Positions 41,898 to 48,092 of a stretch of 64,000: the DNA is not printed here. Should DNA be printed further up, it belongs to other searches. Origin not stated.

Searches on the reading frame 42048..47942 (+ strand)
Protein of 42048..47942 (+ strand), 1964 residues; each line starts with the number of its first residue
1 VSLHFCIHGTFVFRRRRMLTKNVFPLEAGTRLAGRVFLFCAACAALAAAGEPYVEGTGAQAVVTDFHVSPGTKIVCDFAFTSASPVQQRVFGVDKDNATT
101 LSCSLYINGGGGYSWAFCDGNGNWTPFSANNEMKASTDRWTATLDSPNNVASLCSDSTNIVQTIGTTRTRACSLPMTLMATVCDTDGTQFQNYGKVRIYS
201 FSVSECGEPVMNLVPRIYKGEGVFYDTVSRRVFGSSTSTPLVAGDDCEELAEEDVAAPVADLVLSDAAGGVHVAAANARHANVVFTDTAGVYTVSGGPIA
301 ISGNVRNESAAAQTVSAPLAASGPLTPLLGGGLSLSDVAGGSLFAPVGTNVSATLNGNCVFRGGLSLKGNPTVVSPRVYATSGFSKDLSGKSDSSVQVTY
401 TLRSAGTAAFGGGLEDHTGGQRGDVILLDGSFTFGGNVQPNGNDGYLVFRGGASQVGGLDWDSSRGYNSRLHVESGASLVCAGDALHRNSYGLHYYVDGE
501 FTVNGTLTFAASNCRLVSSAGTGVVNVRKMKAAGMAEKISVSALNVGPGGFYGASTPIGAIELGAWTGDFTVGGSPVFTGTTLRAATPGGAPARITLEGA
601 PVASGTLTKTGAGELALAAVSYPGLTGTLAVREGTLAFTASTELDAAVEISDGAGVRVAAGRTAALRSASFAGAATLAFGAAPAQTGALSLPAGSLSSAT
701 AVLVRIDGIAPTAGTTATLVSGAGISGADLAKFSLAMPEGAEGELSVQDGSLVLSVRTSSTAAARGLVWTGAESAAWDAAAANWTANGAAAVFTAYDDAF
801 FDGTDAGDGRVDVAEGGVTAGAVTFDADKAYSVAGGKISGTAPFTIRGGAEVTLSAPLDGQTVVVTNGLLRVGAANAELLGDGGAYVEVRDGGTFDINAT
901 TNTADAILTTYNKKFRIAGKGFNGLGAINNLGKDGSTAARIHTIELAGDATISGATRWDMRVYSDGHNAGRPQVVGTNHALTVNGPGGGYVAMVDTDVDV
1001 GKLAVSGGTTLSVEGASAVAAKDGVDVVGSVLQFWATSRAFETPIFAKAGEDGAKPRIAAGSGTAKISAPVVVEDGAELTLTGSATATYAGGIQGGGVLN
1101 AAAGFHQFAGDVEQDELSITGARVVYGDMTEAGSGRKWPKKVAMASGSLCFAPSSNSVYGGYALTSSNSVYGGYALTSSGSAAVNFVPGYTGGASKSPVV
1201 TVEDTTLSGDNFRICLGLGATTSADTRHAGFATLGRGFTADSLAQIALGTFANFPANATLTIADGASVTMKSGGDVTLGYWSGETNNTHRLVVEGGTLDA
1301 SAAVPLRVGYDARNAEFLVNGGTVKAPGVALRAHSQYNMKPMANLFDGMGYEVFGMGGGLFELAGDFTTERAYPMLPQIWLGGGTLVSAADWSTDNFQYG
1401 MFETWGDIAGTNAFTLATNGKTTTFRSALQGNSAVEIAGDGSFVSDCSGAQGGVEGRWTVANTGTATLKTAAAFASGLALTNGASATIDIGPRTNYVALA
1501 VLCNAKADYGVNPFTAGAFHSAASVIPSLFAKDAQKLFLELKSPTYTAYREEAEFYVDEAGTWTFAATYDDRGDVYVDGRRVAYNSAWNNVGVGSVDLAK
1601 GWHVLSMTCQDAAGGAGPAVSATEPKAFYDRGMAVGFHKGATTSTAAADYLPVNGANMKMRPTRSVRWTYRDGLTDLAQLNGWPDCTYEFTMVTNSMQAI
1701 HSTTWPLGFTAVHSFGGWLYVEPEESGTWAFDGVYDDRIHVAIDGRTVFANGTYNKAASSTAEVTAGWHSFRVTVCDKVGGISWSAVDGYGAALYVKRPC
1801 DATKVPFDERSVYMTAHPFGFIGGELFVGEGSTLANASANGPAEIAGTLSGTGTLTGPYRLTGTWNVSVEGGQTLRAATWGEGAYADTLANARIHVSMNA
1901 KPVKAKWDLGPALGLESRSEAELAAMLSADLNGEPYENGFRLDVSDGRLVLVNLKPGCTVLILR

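Call 11: search_protein_families(library=pfam, proteins=[window:42048-47942:+], max_evalue=0.01)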
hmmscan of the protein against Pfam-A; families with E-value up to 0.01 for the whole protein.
window:42048-47942:+ (1964 aa): 1 family
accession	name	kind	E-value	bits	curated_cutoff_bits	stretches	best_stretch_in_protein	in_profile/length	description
PF07691.17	PA14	-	0.0071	16.6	24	0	1550-1590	49-89/147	PA14 domain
